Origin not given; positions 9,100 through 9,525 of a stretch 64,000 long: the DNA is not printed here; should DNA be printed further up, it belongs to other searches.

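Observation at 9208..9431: Orphan 42-aa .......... peptide gene with perfect 23-bp palindromic operator, strong SD and terminator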

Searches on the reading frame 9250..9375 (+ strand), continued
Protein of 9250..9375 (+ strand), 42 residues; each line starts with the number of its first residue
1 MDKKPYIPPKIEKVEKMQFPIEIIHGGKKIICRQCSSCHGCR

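Call 57: find_related_loci(query=A1, collection=viral_contigs, flank=8000)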
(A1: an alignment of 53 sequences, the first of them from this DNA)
Query A1 (42 aa) in viral_contigs; peptide patterns used: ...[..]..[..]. (x = any residue, [..] = any of these).
72 stretches matched a pattern; 62 encode a relative of the query (tblastn E <= 1e-3); 62 distinct loci.
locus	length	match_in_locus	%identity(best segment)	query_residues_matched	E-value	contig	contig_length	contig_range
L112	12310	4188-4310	66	3-42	2e-15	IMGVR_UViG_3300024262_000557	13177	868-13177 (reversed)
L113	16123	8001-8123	61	2-42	2e-12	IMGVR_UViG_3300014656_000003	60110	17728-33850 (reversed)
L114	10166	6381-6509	63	1-42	5e-12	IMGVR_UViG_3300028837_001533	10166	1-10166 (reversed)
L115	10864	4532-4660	63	1-42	5e-12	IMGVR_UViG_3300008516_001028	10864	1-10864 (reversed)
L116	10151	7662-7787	57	2-42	6e-11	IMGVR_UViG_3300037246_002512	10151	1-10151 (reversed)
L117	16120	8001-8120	64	1-42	6e-11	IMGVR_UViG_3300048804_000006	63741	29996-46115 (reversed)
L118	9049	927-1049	54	3-42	1e-10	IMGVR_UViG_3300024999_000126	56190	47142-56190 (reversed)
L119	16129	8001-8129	58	1-42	2e-10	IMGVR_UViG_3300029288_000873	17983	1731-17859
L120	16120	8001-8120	60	3-42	2e-10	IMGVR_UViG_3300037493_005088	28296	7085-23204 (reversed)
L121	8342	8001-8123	51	3-42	2e-10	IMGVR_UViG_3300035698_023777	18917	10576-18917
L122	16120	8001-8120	60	4-42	4e-10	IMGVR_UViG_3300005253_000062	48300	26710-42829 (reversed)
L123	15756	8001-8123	51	3-42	2e-9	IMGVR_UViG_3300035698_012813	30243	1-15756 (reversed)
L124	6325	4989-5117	53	1-42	4e-9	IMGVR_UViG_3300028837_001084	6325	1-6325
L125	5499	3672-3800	53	1-42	4e-9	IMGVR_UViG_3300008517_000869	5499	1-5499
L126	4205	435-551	56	4-42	6e-9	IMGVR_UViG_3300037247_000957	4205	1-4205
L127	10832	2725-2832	57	6-42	7e-9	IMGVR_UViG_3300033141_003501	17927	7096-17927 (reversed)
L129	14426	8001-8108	57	6-42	7e-9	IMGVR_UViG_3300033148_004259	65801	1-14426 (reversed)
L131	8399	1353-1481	49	1-42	4e-8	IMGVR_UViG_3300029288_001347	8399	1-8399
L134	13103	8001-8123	49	4-42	4e-8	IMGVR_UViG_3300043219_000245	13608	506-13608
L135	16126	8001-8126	50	2-42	4e-8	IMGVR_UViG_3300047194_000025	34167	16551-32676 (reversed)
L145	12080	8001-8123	46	3-42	2e-7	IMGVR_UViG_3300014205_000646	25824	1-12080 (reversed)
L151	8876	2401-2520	48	4-42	6e-7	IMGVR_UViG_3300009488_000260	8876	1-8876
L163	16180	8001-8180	39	3-42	2e-6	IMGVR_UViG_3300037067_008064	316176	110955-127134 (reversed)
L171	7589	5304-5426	37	4-42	2e-5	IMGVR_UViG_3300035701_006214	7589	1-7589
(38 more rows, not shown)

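Call 61: search_protein_families(library=phrogs, proteins=[L145:6207-7649:+, L131:3557-5752:+, L135:8130-9398:+, L171:2182-3750:-, L129:11163-13127:+, L122:13274-14113:-, L127:3950-4447:+, L163:7203-7991:+, L134:766-2436:+, L151:6318-7535:+], max_evalue=0.00001)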
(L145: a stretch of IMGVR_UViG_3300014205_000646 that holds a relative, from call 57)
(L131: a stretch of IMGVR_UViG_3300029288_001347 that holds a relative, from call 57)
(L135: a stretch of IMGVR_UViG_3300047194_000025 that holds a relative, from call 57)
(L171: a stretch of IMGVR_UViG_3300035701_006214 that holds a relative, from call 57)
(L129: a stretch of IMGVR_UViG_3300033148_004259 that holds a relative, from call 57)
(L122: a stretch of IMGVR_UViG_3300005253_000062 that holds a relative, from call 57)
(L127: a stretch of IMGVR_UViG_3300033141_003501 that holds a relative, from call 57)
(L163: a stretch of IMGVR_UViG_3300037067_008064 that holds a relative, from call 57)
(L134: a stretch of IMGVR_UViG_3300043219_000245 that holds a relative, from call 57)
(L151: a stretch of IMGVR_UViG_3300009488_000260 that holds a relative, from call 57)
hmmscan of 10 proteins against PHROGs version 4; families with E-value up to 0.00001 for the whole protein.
L145:6207-7649:+ (480 aa): 2 families
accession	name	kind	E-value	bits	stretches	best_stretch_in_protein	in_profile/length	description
phrog_2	-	head and packaging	3.9e-25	89.7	1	27-459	276-600/807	terminase large subunit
phrog_3717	-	head and packaging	2.5e-06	28.1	1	18-288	13-264/277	terminase large subunit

L131:3557-5752:+ (731 aa): 2 families
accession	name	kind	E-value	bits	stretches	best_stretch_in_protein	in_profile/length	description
phrog_332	-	connector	4.6e-26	92.3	1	24-657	13-548/560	head-tail adaptor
phrog_1216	-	head and packaging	5.3e-11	42.8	1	220-440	189-400/714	portal protein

L135:8130-9398:+ (422 aa): 7 families
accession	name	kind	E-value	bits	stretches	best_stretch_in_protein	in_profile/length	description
phrog_12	-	head and packaging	2.6e-110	371.4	1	35-416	72-449/646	portal protein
phrog_2662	-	head and packaging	1.2e-60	207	1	57-400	70-424/717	portal protein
phrog_5929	-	head and packaging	1.4e-51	176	1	202-390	3-191/228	portal protein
phrog_2271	-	head and packaging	1.8e-27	96.4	1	41-390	39-390/859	portal protein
phrog_11323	-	unknown function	1.7e-24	87.4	1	297-419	4-127/130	-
phrog_9856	-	unknown function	5.4e-09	36.4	1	42-214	40-218/223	-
phrog_21454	-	unknown function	7e-09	36.3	1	223-390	4-167/320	-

L171:2182-3750:- (522 aa): 5 families
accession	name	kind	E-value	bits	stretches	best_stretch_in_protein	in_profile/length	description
phrog_2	-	head and packaging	5.4e-24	86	1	20-475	257-600/807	terminase large subunit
phrog_38407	-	unknown function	2.6e-17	63.8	1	290-418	164-293/370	-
phrog_26724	-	unknown function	1.6e-13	51.7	1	3-182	8-189/192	-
phrog_24361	-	head and packaging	8.3e-08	33.2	1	353-464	15-134/162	terminase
phrog_38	-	head and packaging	3.8e-06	26.8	0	290-387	530-630/760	terminase large subunit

L129:11163-13127:+ (654 aa): 3 families
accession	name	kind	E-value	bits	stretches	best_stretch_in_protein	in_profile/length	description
phrog_156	-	head and packaging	1.1e-150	504.3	1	19-631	8-627/681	portal protein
phrog_14911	-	unknown function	1.4e-39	137.2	1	29-394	13-381/404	-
phrog_18470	-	head and packaging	1e-05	25.8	0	39-206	37-201/232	portal protein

L122:13274-14113:- (279 aa): 1 family
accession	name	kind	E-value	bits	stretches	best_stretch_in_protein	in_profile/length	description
phrog_2045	-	unknown function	1.1e-59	203.3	1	3-250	5-231/299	-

L127:3950-4447:+ (165 aa): 2 families
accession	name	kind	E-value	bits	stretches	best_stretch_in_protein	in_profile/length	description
phrog_309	-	head and packaging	3.6e-33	116.9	1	8-155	137-278/319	terminase small subunit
phrog_23444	-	head and packaging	2.6e-07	31.7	1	64-131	38-99/126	terminase small subunit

L163:7203-7991:+ (262 aa): 1 family
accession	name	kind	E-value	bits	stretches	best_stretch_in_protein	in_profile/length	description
phrog_16728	-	unknown function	4.9e-14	53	1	25-164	232-375/579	-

L134:766-2436:+ (556 aa): 2 families
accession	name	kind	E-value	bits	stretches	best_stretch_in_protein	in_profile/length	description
phrog_5989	-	head and packaging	1.1e-17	65.2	1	43-279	119-315/347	terminase large subunit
phrog_2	-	head and packaging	3e-17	63.7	1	47-536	256-593/807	terminase large subunit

L151:6318-7535:+ (405 aa): 1 family
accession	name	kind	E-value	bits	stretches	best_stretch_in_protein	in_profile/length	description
phrog_1731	-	head and packaging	3.3e-16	60.5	1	14-130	14-134/135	virion structural protein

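Call 62: search_protein_families(library=phrogs, proteins=[window:9250-9375:+], max_evalue=0.01)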
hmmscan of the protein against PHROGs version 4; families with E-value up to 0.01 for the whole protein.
seq(42 aa): 0 families

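Call 64: search_protein_families(library=padloc, proteins=[L080:3706-4020:+, L086:8579-9631:+, L049:13373-14212:+, L028:5654-7384:+, L026:6988-10095:+, L056:10886-12016:+, L050:10341-12068:+, L056:12023-14905:+, window:9250-9375:+], max_evalue=0.001)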
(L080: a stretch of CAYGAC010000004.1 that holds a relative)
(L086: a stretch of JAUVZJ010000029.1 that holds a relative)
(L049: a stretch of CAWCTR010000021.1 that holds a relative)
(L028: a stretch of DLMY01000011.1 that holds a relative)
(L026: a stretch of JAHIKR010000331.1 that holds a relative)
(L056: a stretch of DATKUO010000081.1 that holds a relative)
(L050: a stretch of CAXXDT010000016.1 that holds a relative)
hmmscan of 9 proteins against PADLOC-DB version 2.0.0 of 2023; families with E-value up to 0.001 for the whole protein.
L080:3706-4020:+ (104 aa): 0 families

L086:8579-9631:+ (350 aa): 2 families
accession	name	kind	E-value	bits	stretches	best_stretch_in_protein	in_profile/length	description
PDLC02903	pVip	-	7.5e-19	66.2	1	14-150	3-128/257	Viperins not associated with kinases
PDLC02904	pVip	-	8e-15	53.1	1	13-169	5-157/262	Viperins associated with kinases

L049:13373-14212:+ (279 aa): 0 families

L028:5654-7384:+ (576 aa): 0 families

L026:6988-10095:+ (1035 aa): 0 families

L056:10886-12016:+ (376 aa): 0 families

L050:10341-12068:+ (575 aa): 0 families

L056:12023-14905:+ (960 aa): 1 family
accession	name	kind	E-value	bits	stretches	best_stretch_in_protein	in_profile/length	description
PDLC02374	dGTPase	-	2.9e-50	169.8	1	40-414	47-275/395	-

seq(42 aa): 0 families

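Call 70: predict_structure(alignment_id=A1)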
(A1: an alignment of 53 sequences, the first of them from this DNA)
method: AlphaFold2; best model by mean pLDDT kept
length: 42 residues; sequences in the alignment: 53
mean_pLDDT: 74.5   pTM: 0.25
mean pLDDT of the five models: 74.5, 74.3, 72.6, 71.7, 70.8
residues with pLDDT >= 90: 6; 70-90: 19; 50-70: 16; < 50: 1
segments of 3 or more residues with pLDDT < 50: none
pLDDT, mean of each block of 10 residues (from residue 1): 89 83 69 62 54
secondary structure, 60 per line:
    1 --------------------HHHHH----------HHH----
elements in order: H21-25

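Call 71: search_solved_structures(query=A1, max_evalue=1, show_alignments=2)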
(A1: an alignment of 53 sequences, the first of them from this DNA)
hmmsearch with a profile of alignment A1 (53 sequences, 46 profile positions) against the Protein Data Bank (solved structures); distinct sequences matched with E-value up to 1: 0.

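Call 88: search_dna_similar(query=window:9250-9375:+, collection=phages, mode=protein, max_evalue=1, max_rows=20)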
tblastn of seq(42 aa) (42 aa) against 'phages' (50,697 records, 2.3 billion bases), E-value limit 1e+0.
No match.

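Call 89: search_dna_similar(query=window:9250-9375:+, collection=plasmids, mode=protein, max_evalue=1, max_rows=20)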
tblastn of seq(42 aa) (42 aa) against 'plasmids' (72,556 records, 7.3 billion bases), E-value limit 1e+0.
No match.
